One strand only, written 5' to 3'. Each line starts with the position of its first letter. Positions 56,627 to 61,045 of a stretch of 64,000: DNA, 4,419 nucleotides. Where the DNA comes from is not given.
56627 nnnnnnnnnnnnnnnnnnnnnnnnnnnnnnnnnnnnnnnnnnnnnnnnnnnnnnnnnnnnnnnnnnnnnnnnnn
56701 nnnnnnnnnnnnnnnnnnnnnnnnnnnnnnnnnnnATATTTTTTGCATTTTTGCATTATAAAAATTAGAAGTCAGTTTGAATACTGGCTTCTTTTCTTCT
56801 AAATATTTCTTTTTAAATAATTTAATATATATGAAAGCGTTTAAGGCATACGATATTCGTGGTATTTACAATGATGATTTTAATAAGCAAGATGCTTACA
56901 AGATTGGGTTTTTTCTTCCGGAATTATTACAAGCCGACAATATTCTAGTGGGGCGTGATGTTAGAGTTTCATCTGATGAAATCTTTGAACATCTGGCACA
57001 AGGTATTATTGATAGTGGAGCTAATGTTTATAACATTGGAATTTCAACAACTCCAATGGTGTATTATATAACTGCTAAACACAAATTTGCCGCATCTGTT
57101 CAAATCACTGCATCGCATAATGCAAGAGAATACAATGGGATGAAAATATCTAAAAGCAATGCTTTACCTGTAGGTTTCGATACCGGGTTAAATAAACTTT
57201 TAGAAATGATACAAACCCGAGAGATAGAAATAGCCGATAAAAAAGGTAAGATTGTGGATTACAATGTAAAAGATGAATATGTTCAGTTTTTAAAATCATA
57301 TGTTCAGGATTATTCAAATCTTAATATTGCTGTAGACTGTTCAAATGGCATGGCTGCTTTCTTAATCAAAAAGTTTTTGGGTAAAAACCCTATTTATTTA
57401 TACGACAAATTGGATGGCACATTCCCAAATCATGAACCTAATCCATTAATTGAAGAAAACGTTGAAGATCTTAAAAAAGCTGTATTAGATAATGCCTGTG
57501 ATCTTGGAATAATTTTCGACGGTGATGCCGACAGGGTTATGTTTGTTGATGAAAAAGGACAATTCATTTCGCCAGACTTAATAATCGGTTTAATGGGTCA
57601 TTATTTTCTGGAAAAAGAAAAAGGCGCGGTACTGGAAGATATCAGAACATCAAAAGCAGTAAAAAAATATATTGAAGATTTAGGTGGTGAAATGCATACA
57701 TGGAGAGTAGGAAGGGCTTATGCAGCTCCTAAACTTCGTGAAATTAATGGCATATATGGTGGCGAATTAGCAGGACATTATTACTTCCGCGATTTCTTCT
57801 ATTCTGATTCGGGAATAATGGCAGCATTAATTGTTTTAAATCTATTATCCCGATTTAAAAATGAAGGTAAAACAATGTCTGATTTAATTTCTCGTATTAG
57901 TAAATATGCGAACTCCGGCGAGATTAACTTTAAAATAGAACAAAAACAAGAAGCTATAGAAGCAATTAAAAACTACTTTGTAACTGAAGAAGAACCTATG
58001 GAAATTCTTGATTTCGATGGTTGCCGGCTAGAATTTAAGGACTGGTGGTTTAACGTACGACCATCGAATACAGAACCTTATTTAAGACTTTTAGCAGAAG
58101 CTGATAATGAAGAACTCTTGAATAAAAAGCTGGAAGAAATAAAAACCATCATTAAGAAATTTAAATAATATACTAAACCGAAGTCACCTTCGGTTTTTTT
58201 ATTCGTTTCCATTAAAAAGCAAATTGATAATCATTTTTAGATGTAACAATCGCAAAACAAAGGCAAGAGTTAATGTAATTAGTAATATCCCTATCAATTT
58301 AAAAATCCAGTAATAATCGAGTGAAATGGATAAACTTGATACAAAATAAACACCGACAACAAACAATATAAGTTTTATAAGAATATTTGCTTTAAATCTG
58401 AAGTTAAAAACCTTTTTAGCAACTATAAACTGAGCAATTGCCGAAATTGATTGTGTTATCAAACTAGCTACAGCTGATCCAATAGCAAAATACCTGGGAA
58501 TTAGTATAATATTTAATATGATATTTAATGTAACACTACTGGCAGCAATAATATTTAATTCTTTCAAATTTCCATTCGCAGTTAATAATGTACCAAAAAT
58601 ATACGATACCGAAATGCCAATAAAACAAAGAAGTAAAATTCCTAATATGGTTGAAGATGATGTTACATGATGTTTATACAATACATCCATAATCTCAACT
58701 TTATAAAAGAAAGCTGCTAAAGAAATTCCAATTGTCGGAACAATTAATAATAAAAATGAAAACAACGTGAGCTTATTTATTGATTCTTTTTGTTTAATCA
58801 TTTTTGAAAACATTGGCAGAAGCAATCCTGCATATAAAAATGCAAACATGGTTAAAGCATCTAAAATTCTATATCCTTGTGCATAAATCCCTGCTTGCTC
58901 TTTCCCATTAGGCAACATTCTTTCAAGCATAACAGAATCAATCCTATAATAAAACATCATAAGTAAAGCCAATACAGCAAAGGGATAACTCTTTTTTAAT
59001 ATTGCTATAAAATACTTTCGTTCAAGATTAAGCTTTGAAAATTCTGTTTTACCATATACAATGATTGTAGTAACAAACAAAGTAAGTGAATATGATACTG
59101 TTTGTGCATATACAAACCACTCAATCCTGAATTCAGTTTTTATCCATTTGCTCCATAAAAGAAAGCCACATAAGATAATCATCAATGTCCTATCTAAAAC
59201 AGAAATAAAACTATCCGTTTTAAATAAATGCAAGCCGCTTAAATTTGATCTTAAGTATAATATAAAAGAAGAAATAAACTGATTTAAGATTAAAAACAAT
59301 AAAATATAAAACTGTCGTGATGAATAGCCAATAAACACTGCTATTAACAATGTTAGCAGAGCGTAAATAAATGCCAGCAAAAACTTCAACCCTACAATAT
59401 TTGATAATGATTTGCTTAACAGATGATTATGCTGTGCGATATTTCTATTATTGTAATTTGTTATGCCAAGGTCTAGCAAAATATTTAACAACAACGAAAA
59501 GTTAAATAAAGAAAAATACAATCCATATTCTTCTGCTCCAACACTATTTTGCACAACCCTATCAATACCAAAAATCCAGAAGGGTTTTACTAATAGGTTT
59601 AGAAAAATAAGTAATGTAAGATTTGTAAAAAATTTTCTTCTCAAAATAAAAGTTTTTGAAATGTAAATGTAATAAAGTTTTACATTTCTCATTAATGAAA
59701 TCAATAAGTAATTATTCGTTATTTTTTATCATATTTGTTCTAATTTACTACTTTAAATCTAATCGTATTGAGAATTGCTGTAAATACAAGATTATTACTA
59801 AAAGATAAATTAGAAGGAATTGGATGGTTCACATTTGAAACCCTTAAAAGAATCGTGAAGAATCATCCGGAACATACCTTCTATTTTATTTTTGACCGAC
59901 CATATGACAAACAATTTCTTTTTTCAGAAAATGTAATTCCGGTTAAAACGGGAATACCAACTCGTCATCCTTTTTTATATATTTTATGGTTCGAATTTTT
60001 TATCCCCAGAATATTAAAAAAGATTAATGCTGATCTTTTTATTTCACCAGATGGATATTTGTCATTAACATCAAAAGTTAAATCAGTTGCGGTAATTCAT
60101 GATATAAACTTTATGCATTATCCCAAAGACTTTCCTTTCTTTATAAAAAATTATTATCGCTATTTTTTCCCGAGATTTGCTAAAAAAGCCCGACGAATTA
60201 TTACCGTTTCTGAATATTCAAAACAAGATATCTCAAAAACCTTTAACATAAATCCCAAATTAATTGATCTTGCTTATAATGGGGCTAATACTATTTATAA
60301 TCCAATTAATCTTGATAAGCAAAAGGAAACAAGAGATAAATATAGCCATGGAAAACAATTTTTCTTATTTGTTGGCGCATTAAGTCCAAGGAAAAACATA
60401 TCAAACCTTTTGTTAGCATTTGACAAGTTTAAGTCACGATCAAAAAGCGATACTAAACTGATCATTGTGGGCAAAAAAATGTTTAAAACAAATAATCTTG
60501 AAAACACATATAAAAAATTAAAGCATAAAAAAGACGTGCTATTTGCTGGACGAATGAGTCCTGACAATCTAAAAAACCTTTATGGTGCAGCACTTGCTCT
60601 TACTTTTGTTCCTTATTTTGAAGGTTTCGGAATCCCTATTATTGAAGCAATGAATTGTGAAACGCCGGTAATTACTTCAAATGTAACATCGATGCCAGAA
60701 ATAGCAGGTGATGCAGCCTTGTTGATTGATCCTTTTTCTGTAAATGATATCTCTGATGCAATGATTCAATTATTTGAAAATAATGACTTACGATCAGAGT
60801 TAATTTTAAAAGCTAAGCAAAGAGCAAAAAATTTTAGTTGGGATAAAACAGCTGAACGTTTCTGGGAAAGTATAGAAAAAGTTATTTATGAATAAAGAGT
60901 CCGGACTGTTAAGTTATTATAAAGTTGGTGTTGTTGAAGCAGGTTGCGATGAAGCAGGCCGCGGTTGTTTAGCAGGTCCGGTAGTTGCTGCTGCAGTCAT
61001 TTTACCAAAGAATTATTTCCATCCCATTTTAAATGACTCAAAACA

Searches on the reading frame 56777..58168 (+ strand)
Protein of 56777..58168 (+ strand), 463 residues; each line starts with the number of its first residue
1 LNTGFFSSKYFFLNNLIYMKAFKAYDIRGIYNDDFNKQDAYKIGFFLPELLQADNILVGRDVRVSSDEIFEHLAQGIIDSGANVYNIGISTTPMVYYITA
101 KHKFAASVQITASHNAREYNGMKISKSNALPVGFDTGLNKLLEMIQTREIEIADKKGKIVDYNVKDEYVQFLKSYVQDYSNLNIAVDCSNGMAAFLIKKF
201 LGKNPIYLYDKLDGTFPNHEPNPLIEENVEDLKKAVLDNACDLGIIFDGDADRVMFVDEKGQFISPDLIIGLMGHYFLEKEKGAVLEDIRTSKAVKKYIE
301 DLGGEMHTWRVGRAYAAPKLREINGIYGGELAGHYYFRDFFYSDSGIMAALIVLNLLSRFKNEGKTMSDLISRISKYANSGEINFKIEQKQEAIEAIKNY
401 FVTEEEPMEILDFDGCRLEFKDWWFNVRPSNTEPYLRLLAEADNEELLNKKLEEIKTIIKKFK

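Call 4: search_protein_families(library=pfam, proteins=[window:56777-58168:+])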
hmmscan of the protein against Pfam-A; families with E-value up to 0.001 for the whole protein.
window:56777-58168:+ (463 aa): 4 families
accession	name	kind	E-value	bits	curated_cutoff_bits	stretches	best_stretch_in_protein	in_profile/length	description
PF02878.22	PGM_PMM_I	-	7.3e-32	110.4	22.5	1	20-142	2-128/138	Phosphoglucomutase/phosphomannomutase, alpha/beta/alpha domain I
PF02880.22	PGM_PMM_III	-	1.3e-21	77.3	20.7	1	266-377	2-115/115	Phosphoglucomutase/phosphomannomutase, alpha/beta/alpha domain III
PF02879.22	PGM_PMM_II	-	4.7e-20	72.5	29.3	1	166-261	1-103/103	Phosphoglucomutase/phosphomannomutase, alpha/beta/alpha domain II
PF00408.26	PGM_PMM_IV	-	9.3e-12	45.3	23.1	1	382-455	1-65/68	Phosphoglucomutase/phosphomannomutase, C-terminal domain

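Call 12: search_protein_families(library=ncbifam, proteins=[window:56777-58165:+])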
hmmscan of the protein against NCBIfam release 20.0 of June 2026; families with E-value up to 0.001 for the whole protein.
window:56777-58165:+ (463 aa): 5 families
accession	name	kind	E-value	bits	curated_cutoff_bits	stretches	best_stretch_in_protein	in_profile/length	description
NF007088.0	PRK09542.1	equivalog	3.8e-114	382.2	618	1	20-460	10-454/456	phosphomannomutase/phosphoglucomutase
TIGR03990.1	Arch_GlmM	equivalog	1.2e-105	354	439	1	20-458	2-443/444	phosphoglucosamine mutase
NF011943.0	PRK15414.1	subfamily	3.8e-90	303.1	801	1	19-460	4-455/456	phosphomannomutase CpsG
NF046027.1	PhglucPhmanMutPgmG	equivalog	4.7e-84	282.7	600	1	22-459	10-450/460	phosphoglucomutase/phosphomannomutase PgmG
TIGR01455.1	glmM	equivalog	6.2e-57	193.2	447.55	1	27-460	6-441/442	phosphoglucosamine mutase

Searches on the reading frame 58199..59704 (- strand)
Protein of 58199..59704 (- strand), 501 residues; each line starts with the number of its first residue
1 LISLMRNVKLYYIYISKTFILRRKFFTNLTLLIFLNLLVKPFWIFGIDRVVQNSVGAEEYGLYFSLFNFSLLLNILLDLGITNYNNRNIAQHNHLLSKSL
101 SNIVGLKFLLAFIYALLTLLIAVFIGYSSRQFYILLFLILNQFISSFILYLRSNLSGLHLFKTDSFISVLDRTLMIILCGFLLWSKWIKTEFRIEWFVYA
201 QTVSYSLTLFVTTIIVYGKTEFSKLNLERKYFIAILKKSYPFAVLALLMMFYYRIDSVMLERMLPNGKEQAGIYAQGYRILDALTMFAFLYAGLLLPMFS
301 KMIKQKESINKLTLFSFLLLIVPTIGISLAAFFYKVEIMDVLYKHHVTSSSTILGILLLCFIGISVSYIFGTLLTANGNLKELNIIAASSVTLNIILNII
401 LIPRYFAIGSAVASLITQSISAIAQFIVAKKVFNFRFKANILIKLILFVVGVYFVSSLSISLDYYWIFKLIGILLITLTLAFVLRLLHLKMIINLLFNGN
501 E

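Call 55: search_protein_families(library=pfam, proteins=[window:58199-59704:-], max_evalue=0.00001)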
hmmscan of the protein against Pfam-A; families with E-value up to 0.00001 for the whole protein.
window:58199-59704:- (501 aa): 1 family
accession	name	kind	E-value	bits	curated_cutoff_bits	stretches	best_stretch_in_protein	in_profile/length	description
PF01943.22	Polysacc_synt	-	1e-20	74.7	28.2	1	50-302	25-273/274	Polysaccharide biosynthesis protein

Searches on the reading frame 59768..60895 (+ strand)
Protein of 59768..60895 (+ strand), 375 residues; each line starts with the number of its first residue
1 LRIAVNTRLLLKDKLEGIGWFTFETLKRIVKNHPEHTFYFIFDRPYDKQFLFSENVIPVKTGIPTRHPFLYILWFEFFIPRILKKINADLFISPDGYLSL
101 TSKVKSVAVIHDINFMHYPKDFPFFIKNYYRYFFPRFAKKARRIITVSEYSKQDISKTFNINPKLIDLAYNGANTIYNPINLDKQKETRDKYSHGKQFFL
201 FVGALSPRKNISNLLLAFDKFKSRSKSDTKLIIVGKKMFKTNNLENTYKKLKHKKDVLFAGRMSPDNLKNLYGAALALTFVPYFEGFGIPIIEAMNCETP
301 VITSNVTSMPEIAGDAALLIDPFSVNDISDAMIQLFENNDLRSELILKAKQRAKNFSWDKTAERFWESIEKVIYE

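Call 55: search_protein_families(library=pfam, proteins=[window:59768-60895:+], max_evalue=0.00001)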
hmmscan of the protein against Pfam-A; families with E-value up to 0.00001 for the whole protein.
window:59768-60895:+ (375 aa): 3 families
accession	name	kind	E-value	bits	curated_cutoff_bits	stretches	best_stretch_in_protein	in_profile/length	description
PF00534.26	Glycos_transf_1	-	6.6e-36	123.9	26.4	1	190-352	7-172/172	Glycosyl transferases group 1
PF13692.12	Glyco_trans_1_4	-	1.2e-24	87.6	27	1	199-338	4-142/142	Glycosyl transferases group 1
PF13439.12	Glyco_transf_4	-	7.3e-14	52.6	28.5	1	17-175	3-168/170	Glycosyltransferase Family 4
